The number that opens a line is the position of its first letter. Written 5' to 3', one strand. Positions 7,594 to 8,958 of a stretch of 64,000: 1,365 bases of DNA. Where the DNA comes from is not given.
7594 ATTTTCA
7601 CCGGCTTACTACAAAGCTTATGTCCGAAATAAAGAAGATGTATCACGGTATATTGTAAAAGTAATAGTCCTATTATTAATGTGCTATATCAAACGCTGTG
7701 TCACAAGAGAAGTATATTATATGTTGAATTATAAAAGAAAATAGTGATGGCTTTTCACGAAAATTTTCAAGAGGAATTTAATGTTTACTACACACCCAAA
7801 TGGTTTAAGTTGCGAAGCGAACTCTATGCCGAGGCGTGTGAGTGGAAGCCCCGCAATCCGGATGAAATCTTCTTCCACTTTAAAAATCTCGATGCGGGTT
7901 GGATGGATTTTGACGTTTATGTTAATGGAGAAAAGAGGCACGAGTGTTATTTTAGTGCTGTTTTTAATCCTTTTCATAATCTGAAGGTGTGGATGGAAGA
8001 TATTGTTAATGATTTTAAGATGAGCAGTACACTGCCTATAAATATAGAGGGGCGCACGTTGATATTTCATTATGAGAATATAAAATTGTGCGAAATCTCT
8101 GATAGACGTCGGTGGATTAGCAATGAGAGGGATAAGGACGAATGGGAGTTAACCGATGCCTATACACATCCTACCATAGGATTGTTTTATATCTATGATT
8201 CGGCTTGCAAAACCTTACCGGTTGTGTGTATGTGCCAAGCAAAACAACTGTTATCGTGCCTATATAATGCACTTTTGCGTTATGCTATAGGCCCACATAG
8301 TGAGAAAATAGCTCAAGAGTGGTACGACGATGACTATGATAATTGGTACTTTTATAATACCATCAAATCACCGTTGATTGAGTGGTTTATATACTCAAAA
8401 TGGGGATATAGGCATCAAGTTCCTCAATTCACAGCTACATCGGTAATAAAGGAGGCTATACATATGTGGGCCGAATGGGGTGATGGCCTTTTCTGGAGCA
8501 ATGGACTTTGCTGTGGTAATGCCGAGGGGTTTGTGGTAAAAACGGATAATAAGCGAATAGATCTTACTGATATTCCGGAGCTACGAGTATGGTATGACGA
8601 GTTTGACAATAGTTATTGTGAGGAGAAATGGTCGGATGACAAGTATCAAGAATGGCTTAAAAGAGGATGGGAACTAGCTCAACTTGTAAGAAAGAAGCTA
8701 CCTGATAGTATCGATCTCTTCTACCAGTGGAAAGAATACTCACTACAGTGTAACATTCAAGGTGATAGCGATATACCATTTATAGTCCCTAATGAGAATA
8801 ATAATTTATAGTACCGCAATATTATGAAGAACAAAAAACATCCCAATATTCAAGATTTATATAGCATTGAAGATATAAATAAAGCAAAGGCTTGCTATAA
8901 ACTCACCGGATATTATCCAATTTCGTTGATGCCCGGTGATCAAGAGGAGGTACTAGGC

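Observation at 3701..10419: Island-specific protein family sharing a conserved C-terminal module of ~60-70 aa behind divergent N-termini (one fused to ankyrin repeats)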

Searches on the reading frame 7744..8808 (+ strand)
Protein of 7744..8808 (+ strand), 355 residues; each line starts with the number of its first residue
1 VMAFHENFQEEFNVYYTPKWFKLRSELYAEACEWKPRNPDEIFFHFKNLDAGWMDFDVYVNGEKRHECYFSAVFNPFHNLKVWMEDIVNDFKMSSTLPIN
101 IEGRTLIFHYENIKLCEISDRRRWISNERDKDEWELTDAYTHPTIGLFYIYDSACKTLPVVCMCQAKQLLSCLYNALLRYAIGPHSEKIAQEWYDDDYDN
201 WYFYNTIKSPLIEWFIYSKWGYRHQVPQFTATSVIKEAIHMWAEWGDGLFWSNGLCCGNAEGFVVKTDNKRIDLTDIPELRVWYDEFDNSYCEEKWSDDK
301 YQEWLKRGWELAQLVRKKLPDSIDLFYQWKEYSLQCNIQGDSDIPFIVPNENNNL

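Call 6: search_protein_families(library=pfam, proteins=[window:7744-8808:+], max_evalue=1)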
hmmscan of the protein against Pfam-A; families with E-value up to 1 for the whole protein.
window:7744-8808:+ (355 aa): 0 families

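Call 7: search_protein_families(library=ncbifam, proteins=[window:7744-8808:+], max_evalue=1)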
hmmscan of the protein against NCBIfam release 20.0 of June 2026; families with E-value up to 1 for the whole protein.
window:7744-8808:+ (355 aa): 0 families

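Call 8: search_protein_families(library=padloc, proteins=[window:7744-8808:+], max_evalue=1)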
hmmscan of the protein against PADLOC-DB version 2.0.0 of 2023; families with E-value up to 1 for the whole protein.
window:7744-8808:+ (355 aa): 0 families

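Call 9: search_protein_families(library=phrogs, proteins=[window:7744-8808:+], max_evalue=1)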
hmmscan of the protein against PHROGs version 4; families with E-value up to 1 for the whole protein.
window:7744-8808:+ (355 aa): 0 families

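Call 15: find_homologous_proteins(query=window:7744-8808:+, max_evalue=0.01)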
Query window:7744-8808:+ (355 aa): 50 proteins with E <= 0.01 among 489 candidates.
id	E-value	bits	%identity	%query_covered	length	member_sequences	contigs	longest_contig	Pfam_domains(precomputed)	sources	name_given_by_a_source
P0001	1.5e-243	826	97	100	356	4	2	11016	-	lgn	-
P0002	1.3e-189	648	75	100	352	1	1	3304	-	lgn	-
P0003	3.8e-163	561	64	100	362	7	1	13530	-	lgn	-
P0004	4.9e-159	547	63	100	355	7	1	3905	-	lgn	-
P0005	6.0e-155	534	62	99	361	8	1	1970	-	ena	-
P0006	2.0e-151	522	61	99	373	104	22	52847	-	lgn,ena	-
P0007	5.6e-146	504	60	100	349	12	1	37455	-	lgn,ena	-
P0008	8.4e-139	481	61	100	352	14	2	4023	-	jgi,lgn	jgi:hypothetical protein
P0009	1.5e-113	398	52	99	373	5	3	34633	-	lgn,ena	-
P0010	6.7e-112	392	51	94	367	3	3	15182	-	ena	-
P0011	1.1e-111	392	48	99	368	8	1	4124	-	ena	-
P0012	1.6e-111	391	50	98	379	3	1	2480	-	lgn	-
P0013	1.6e-111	391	49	99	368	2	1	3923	-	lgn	-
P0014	1.9e-111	391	50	99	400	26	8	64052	-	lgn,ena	-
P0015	1.9e-111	391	49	98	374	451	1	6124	-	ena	-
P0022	3.3e-107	377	46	98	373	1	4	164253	-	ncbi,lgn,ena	-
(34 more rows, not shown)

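Call 24: find_encoding_contigs(protein=P0022, flank=10000, max_places=3)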
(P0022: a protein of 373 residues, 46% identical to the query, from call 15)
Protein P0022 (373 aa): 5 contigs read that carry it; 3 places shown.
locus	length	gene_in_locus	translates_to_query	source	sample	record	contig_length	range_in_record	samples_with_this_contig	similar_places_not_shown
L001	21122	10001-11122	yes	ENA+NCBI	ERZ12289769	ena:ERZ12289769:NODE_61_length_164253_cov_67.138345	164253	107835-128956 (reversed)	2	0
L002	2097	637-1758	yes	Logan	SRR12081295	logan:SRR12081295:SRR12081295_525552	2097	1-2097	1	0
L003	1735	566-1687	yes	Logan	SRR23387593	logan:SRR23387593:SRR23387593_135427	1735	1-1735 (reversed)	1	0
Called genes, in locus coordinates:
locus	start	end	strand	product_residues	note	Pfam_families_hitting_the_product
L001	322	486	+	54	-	-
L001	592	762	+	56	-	-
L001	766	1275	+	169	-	PF00583:Acetyltransf_1, PF13508:Acetyltransf_7, PF13673:Acetyltransf_10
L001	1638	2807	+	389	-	-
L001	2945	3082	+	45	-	-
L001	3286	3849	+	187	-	PF06250:YhcG_C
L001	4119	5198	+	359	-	PF17761:DUF1016_N, PF06250:YhcG_C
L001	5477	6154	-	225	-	PF02525:Flavodoxin_2, PF03358:FMN_red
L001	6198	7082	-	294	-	PF04055:Radical_SAM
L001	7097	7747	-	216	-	PF00881:Nitroreductase, PF14512:TM1586_NiRdase (faint)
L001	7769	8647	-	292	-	PF04055:Radical_SAM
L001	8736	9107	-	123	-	PF01638:HxlR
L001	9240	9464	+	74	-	-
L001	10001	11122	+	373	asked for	-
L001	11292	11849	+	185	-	-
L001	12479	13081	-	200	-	-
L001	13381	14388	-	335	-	PF01118:Semialdhyde_dh, PF02774:Semialdhyde_dhC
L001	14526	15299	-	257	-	PF00696:AA_kinase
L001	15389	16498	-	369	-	PF03462:PCRF, PF00472:RF-1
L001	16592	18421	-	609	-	PF00501:AMP-binding, PF23562:AMP-binding_C_3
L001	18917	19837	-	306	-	-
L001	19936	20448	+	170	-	PF01625:PMSR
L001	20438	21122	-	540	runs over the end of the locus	PF22694:CtpB_N-like, PF00595:PDZ, PF13180:PDZ_2, PF17820:PDZ_6, PF03572:Peptidase_S41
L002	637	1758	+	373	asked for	-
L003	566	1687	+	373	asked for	-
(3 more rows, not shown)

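Call 25: find_encoding_contigs(protein=P0006, flank=10000, max_places=4)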
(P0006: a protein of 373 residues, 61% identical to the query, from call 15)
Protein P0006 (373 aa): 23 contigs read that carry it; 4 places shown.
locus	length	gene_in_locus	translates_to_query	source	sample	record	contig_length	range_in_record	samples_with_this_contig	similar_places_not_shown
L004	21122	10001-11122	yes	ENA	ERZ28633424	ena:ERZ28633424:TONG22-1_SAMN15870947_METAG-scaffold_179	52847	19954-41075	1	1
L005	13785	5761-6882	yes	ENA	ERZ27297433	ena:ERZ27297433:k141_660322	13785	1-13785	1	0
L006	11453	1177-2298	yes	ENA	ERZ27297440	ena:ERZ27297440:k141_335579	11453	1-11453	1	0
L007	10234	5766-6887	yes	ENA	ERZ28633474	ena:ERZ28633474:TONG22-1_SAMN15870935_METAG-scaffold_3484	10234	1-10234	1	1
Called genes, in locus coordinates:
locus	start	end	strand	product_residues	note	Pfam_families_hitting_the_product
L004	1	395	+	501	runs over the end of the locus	PF03951:Gln-synt_N, PF00120:Gln-synt_C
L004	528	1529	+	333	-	PF04015:DUF362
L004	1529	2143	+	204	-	-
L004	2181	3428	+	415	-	-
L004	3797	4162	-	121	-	-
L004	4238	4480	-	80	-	-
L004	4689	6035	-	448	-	-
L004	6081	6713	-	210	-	-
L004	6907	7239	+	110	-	-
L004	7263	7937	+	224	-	PF14353:CpXC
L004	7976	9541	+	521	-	PF00023:Ank (faint), PF12796:Ank_2 (faint), PF13637:Ank_4 (faint)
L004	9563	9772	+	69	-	-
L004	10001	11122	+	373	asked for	-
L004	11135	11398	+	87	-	-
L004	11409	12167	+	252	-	-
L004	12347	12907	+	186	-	PF00583:Acetyltransf_1, PF13508:Acetyltransf_7, PF13673:Acetyltransf_10, PF08445:FR47 (weak)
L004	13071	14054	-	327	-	-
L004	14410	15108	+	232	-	PF16412:DUF5020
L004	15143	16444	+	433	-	PF00860:Xan_ur_permease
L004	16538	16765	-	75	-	-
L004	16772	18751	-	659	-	PF02838:Glyco_hydro_20b, PF00728:Glyco_hydro_20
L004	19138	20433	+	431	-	PF09411:PagL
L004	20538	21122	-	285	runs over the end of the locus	PF00588:SpoU_methylase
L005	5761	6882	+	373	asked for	-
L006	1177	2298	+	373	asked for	-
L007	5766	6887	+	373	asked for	-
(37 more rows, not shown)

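Call 27: predict_structure(alignment_id=A2)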
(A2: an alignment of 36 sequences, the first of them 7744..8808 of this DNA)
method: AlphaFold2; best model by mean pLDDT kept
length: 355 residues; sequences in the alignment: 36
mean_pLDDT: 90.9   pTM: 0.90
mean pLDDT of the five models: 90.9, 89.7, 89.6, 88.7, 88.3
residues with pLDDT >= 90: 244; 70-90: 91; 50-70: 20; < 50: 0
segments of 3 or more residues with pLDDT < 50: none
pLDDT, mean of each block of 10 residues (from residue 1): 65 66 95 94 93 94 96 94 98 94 92 92 84 88 97 95 97 96 88 83 96 97 95 94 92 93 92 97 93 82 95 97 93 79 89 87
secondary structure, 60 per line:
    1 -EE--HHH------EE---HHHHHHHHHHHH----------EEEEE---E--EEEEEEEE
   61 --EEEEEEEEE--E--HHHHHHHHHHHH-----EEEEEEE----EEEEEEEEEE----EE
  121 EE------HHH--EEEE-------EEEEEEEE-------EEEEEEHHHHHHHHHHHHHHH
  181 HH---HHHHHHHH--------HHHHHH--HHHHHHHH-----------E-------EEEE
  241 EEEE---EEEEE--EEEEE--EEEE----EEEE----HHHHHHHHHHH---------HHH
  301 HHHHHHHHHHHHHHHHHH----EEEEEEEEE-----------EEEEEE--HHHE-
elements in order: H20-31 E42-46 E53-60 E63-71 H77-88 E94-100 E105-114 E119-122 E134-137 E145-152 E160-165 H166-182 H186-193 H202-207 H210-217 E237-244 E248-252 E255-259 E262-265 E270-273 H278-288 H298-318 E323-331 E343-348

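Call 30: fold_search(model_id=the predicted structure, library=pdb)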
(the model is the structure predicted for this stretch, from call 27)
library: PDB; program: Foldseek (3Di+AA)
matches with E <= 10: 822; with E <= 0.001: 0
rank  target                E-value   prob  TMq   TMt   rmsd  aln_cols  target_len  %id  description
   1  3v4i_B                2.0e-01  0.41  0.11  0.10  10.2        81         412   11  Crystal structure of HIV-1 reverse transcriptase (RT) with DNA and AZTTP (released 2012-01-18)
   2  8vbg_B                2.1e-01  0.35  0.11  0.10  10.2        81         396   11  Kinetic intermediate states of HIV-1 RT DNA synthesis captured by cryo-EM (released 2024-12-11)
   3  1hys_B                2.1e-01  0.35  0.11  0.09  10.3        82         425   11  CRYSTAL STRUCTURE OF HIV-1 REVERSE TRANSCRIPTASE IN COMPLEX WITH A POLYPURINE TRACT RNA:DNA (released 2001-03-26)
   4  1f9v                  2.1e-01  0.06  0.09  0.10  19.3       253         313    9  CRYSTAL STRUCTURES OF MUTANTS REVEAL A SIGNALLING PATHWAY FOR ACTIVATION OF THE KINESIN MOTOR ATPASE (released 2001-06-13)
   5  8tck                  2.2e-01  0.28  0.11  0.12  10.7        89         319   13  Apo crystal Structure of modified HIV reverse transcriptase p51 domain (FPC1) (released 2024-07-17)
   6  8stv_B                2.3e-01  0.38  0.11  0.10  10.4        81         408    9  Crystal Structure of HIV-1 Reverse Transcriptase (Y181C, V106A) variant in Complex with 5-(2-(2-(2,4-dioxo-3,4-dihydro (released 2023-11-29)
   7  7z2h_B                2.3e-01  0.33  0.11  0.10  10.1        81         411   11  Cryo-EM structure of NNRTI resistant M184I/E138K mutant HIV-1 reverse transcriptase with a DNA aptamer in complex with (released 2022-07-20)
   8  4kse                  2.3e-01  0.25  0.11  0.10  13.2        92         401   10  Crystal structure of a HIV p51 (219-230) deletion mutant (released 2014-08-13)
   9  8u6h_B                2.4e-01  0.35  0.11  0.10  10.5        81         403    9  Crystal Structure of HIV-1 Reverse Transcriptase in Complex with 3-(2-(2-(3-acryloyl-2-oxo-2,3-dihydro-1H-benzo[d]imid (released 2023-11-15)
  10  5fdl_B                2.4e-01  0.33  0.11  0.10  10.0        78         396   10  Crystal Structure of K103N/Y181C Mutant HIV-1 Reverse Transcriptase (RT) in Complex with IDX899 (released 2016-02-17)
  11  4no7                  2.9e-01  0.16  0.09  0.08  14.9        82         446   17  Human Glucokinase in complex with a nanomolar activator. (released 2014-10-29)
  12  3meg_B                3.1e-01  0.30  0.11  0.10   8.3        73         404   11  HIV-1 K103N Reverse Transcriptase in Complex with TMC278 (released 2010-05-12)
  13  3drs_B                3.1e-01  0.30  0.11  0.10   9.7        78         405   14  HIV reverse transcriptase K103N mutant in complex with inhibitor R8D (released 2008-10-14)
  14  3drr_B                3.1e-01  0.28  0.10  0.09  10.2        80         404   16  HIV reverse transcriptase Y181C mutant in complex with inhibitor R8e (released 2008-10-14)
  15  7z29_B                3.2e-01  0.41  0.11  0.10   6.7        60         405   10  Cryo-EM structure of NNRTI resistant M184I/E138K mutant HIV-1 reverse transcriptase with a DNA aptamer in complex with (released 2022-07-20)
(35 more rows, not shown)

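Call 38: find_related_loci(query=A2, collection=genome_contigs, flank=10000)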
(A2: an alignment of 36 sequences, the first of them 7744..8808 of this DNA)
Query A2 (355 aa) in genome_contigs; peptide patterns used: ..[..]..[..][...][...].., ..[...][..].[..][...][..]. (x = any residue, [..] = any of these).
31 stretches matched a pattern; 4 encode a relative of the query (tblastn E <= 1e-3); 3 distinct loci.
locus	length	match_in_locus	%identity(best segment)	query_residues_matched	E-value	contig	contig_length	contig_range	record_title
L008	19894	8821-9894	48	2-350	2e-108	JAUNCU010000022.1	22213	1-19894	MAG: Bacteroidales bacterium isolate S22M_St_45 NODE_1379_length_22213_cov_6.102627, whole genome shotgun sequence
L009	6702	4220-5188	44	16-351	3e-88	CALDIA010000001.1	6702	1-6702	MAG TPA_asm: uncultured Bacteroidales bacterium isolate ERR1278073_bin.58_CONCOCT_v1.1_MAG genome assembly, contig: ERZ8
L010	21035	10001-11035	38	16-352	2e-63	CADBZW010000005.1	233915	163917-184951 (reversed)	MAG: uncultured Bacteroidia bacterium isolate RUG14460 genome assembly, contig: RUG14460_asm_5, whole genome shotgun seq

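Call 44: search_solved_structures(query=A2, max_evalue=10)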
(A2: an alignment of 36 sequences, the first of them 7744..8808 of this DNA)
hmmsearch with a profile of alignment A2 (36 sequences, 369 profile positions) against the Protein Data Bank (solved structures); distinct sequences matched with E-value up to 10: 1.
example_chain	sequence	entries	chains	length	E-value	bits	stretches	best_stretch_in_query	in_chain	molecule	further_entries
3iqc_A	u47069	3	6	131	0.63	12.3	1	167-201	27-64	Flagellar protein | Flagellar secretion chaperone FliS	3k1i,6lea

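Call 49: fold_search(model_id=the predicted structure, library=viral)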
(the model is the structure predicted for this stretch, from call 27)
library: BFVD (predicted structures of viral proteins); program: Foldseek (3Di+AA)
matches with E <= 10: 645; with E <= 0.001: 0
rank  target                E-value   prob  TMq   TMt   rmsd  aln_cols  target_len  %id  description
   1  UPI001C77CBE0         2.7e-02  0.84  0.18  0.40   9.9       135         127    7  (no name look-up for this kind of identifier)
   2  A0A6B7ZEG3            7.8e-02  0.21  0.14  0.23  21.4       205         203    8  Uncharacterized protein [Klebsiella phage N1M2]
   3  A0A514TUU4            8.3e-02  0.51  0.14  0.33   9.8       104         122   13  Uncharacterized protein [Aeromonas phage PS1]
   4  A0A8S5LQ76            1.0e-01  0.47  0.12  0.38   9.7       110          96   11  Uncharacterized protein [Myoviridae sp. ct0f722]
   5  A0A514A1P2            1.1e-01  0.51  0.15  0.31   9.1        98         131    9  Uncharacterized protein [Aeromonas phage LAh10]
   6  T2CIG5                1.3e-01  0.08  0.12  0.11  27.9       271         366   10  Gag-Pol polyprotein (Fragment) [Human immunodeficiency virus type 1]
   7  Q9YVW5                1.4e-01  0.28  0.15  0.26  15.0       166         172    9  Uncharacterized protein [Melanoplus sanguinipes entomopoxvirus]
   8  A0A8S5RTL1            2.4e-01  0.14  0.09  0.24  16.2       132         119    8  Uncharacterized protein [Caudovirales sp. gcode 4]
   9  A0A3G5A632            2.7e-01  0.09  0.11  0.19  17.4       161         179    6  Uncharacterized protein [Hyperionvirus sp.]
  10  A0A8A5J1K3            2.7e-01  0.06  0.11  0.15  21.0       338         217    6  (no name in the UniProt tables at hand)
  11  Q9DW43                2.7e-01  0.06  0.09  0.10  17.8       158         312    8  Pr151.2 [Rat cytomegalovirus (strain Maastricht)]
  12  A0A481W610            2.7e-01  0.04  0.07  0.08  18.1       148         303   14  Uncharacterized protein [Pseudomonas phage Psa21]
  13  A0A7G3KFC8            2.8e-01  0.35  0.12  0.34   9.7        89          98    8  Uncharacterized protein [Enterobacter phage vB_EhoM-IME523]
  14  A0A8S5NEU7            2.8e-01  0.10  0.10  0.15  20.6       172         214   11  Uncharacterized protein [Siphoviridae sp. ct9JD14]
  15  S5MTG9                3.0e-01  0.63  0.15  0.44   9.7        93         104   14  Uncharacterized protein [Bacillus phage Shanette]
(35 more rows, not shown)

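Call 68: find_related_loci(query=A2, collection=viral_contigs, flank=8000)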
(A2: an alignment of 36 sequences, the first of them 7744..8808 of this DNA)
Query A2 (355 aa) in viral_contigs; peptide patterns used: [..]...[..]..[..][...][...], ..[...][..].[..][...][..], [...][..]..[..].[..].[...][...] (x = any residue, [..] = any of these).
59 stretches matched a pattern, but none encodes a relative of the query by tblastn (E <= 1e-3).

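Call 86: search_protein_families(library=pfam, proteins=[L010:6374-8185:+, L010:9326-9967:+, L008:6581-8638:+, L010:4329-5018:+, L010:5040-5672:+, L008:5778-6542:+], max_evalue=0.1)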
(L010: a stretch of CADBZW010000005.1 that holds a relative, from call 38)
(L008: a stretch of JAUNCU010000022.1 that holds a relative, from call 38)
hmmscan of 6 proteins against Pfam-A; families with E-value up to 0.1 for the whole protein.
L010:6374-8185:+ (604 aa): 1 family
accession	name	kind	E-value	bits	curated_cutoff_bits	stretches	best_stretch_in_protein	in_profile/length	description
PF13306.12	LRR_5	-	5.3e-19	68.8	27.7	1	129-217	37-125/127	BspA type Leucine rich repeat region (6 copies)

L010:9326-9967:+ (214 aa): 2 families
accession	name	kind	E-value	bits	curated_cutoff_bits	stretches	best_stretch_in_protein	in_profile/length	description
PF18498.6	DUF5618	-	4e-21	75.9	33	1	6-126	3-119/121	Domain of unknown function (DUF5618)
PF13904.11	CCDC34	-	0.022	15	35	1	130-195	77-138/169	Coiled-coil domain-containing protein 34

L008:6581-8638:+ (686 aa): 2 families
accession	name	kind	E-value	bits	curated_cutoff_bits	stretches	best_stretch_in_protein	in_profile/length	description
PF03772.21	Competence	-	2.2e-59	201.5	23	1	228-495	1-269/270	Competence protein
PF13567.11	DUF4131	-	0.00055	20.1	31.6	1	33-184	5-160/165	Domain of unknown function (DUF4131)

L010:4329-5018:+ (230 aa): 0 families

L010:5040-5672:+ (211 aa): 2 families
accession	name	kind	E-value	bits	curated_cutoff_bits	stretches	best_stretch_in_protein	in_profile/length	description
PF18498.6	DUF5618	-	2.5e-15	57.2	33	1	6-125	3-119/121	Domain of unknown function (DUF5618)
PF04293.20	SpoVR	-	0.018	14.2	27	1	112-181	144-210/407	SpoVR like protein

L008:5778-6542:+ (255 aa): 4 families
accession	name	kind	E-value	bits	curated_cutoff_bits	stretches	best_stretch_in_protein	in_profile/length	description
PF08501.16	Shikimate_dh_N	-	3.8e-23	82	27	1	13-94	1-83/83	Shikimate dehydrogenase substrate binding domain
PF18317.6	SDH_C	-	0.00063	19.9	25.8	1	238-254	1-17/31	Shikimate 5'-dehydrogenase C-terminal domain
PF02826.25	2-Hacid_dh_C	-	0.0026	17.6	25.1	1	127-189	34-101/178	D-isomer specific 2-hydroxyacid dehydrogenase, NAD binding domain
PF07992.20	Pyr_redox_2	-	0.093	12.6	26.1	0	98-179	117-191/291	Pyridine nucleotide-disulphide oxidoreductase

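Call 93: find_encoding_contigs(protein=P0001, flank=10000, max_places=3)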
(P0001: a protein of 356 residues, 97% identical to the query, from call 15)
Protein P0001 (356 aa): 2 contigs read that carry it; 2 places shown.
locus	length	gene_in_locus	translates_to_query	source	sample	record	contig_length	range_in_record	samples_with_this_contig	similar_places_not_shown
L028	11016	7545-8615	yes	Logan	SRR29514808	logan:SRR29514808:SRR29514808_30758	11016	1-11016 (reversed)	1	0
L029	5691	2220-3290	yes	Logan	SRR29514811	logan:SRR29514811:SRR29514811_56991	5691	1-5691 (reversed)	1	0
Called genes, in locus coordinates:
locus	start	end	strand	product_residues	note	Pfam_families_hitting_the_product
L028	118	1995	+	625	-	-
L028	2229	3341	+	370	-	-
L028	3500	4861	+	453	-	-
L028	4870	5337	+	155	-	-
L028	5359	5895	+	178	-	-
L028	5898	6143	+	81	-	-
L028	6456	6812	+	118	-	-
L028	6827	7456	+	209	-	-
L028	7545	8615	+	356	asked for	-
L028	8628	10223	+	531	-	PF12796:Ank_2 (faint), PF00023:Ank (faint), PF13606:Ank_3 (faint), PF13637:Ank_4 (faint)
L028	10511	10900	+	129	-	-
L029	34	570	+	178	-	-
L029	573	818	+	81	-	-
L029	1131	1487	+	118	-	-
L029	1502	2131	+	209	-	-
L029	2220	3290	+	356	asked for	-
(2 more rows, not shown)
